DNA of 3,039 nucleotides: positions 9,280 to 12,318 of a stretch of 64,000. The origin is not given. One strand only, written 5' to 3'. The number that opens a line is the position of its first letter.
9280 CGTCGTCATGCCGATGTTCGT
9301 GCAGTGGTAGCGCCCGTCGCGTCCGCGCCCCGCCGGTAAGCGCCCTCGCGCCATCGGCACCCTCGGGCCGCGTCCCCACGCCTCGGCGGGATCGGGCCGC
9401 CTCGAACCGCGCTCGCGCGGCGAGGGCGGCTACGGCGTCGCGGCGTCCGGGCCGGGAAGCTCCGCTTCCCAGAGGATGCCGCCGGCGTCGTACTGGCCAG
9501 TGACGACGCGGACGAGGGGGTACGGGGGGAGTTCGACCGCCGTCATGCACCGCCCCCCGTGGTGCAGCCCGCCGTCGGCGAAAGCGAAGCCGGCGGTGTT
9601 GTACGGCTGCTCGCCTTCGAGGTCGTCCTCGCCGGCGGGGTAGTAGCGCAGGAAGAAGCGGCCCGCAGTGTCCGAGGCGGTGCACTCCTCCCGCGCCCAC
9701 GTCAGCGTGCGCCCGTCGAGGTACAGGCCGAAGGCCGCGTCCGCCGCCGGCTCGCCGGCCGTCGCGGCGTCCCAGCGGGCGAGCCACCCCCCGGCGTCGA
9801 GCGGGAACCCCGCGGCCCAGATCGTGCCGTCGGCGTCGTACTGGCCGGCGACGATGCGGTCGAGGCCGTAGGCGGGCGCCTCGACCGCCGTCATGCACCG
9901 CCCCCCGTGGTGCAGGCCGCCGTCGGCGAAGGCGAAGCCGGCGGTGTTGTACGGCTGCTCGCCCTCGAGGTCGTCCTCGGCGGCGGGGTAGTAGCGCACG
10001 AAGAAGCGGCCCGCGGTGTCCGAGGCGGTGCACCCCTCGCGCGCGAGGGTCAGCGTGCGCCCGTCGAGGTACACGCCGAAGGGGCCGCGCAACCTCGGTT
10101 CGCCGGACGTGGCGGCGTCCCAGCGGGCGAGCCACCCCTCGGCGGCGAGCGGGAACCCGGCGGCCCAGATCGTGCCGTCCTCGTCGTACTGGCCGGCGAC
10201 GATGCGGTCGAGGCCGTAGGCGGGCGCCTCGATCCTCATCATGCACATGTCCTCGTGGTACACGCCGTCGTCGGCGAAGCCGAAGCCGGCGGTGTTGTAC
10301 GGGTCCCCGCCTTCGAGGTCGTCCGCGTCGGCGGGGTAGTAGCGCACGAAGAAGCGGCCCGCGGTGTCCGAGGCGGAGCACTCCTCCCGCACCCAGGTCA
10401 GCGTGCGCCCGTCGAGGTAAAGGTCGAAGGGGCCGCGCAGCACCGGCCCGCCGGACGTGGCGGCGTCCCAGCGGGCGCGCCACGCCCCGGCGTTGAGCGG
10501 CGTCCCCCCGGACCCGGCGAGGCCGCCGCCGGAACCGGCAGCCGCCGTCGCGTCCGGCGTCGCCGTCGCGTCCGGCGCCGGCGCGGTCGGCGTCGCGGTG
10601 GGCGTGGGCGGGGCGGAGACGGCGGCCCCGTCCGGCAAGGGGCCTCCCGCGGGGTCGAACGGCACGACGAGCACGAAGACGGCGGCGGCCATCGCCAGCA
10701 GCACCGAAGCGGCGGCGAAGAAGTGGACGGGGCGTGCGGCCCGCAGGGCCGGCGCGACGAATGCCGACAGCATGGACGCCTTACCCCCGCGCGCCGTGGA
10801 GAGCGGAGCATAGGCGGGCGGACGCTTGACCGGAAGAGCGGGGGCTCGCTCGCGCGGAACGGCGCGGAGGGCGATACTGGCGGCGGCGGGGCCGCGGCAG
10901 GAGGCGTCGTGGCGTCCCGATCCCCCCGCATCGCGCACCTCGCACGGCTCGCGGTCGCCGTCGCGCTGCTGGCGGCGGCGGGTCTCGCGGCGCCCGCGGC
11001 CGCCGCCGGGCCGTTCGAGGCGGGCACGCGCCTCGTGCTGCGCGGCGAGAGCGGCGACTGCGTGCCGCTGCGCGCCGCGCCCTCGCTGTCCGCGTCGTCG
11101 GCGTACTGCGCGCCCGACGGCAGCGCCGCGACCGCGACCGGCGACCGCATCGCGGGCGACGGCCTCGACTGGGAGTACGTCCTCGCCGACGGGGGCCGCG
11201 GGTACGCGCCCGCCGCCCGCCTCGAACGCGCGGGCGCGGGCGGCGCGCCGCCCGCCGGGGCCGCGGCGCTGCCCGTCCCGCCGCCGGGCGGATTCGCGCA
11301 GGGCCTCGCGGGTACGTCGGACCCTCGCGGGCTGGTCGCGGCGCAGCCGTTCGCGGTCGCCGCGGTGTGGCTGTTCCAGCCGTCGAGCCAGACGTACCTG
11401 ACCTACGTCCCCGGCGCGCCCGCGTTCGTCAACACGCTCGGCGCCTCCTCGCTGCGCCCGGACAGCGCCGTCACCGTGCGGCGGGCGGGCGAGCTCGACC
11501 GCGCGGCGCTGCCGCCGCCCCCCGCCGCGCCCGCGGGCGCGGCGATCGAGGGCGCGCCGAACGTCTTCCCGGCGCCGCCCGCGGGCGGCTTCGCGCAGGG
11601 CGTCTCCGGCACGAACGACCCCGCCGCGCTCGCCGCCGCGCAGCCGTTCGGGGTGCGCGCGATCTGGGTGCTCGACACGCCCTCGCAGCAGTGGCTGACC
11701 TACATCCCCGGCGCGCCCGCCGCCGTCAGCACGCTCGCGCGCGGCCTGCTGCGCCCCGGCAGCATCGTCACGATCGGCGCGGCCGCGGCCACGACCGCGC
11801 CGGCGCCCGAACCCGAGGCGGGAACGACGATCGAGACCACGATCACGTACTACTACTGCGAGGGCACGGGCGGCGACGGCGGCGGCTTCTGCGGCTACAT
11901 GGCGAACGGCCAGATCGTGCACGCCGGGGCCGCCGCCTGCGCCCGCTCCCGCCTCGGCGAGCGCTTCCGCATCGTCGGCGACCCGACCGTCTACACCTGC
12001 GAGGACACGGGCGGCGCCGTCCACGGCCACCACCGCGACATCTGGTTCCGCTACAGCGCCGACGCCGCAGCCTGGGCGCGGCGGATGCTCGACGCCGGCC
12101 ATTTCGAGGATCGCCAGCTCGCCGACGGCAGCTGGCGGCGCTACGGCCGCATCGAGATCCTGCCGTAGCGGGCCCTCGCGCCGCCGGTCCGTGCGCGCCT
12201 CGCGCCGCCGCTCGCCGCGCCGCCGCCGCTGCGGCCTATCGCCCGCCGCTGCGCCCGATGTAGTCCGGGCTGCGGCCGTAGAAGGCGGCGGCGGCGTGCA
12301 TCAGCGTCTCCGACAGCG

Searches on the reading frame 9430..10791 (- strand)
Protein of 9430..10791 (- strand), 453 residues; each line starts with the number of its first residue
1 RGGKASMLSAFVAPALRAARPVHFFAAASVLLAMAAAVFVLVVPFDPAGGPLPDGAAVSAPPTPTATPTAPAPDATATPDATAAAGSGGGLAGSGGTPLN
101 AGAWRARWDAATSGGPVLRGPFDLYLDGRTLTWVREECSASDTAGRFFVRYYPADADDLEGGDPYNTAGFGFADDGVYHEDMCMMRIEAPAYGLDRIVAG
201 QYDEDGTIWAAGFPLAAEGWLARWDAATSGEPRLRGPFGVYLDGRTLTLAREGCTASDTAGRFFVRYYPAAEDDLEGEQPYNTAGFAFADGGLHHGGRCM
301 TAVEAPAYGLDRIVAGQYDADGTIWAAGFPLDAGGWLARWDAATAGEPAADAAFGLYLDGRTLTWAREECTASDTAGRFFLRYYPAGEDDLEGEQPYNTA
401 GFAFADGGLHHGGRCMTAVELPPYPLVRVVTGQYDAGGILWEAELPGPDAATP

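Call 79: search_protein_families(library=pfam, proteins=[window:9430-10791:-], max_evalue=0.01)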
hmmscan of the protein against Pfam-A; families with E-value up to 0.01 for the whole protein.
window:9430-10791:- (453 aa): 1 family
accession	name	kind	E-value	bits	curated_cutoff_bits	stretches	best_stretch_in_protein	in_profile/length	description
PF16824.11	CBM_26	-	0.0023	18.5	26.6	0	241-265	58-82/125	C-terminal carbohydrate-binding module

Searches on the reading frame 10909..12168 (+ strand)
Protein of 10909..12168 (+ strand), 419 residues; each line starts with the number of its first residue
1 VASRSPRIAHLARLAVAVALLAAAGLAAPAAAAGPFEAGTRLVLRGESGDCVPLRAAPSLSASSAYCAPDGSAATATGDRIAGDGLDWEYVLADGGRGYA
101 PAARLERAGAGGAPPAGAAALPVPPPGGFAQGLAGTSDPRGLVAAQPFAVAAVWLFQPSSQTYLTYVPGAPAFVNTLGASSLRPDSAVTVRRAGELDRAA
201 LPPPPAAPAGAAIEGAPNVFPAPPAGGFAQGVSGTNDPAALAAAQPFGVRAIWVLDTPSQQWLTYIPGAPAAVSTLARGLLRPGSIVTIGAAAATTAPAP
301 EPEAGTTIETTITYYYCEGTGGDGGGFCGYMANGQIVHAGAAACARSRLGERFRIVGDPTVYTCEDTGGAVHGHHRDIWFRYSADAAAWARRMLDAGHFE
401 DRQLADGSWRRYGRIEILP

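Call 6: search_protein_families(library=pfam, proteins=[window:10909-12168:+], max_evalue=1)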
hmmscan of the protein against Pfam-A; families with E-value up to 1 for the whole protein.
window:10909-12168:+ (419 aa): 2 families
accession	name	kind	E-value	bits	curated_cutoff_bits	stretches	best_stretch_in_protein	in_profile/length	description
PF06725.17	3D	-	0.0015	19.2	23.8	1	362-389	31-59/72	3D domain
PF08239.17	SH3_3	-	0.23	12.1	27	1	53-105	4-53/54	Bacterial SH3 domain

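Call 7: search_protein_families(library=ncbifam, proteins=[window:10909-12168:+], max_evalue=1)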
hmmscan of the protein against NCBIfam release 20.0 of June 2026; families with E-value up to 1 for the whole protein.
window:10909-12168:+ (419 aa): 0 families
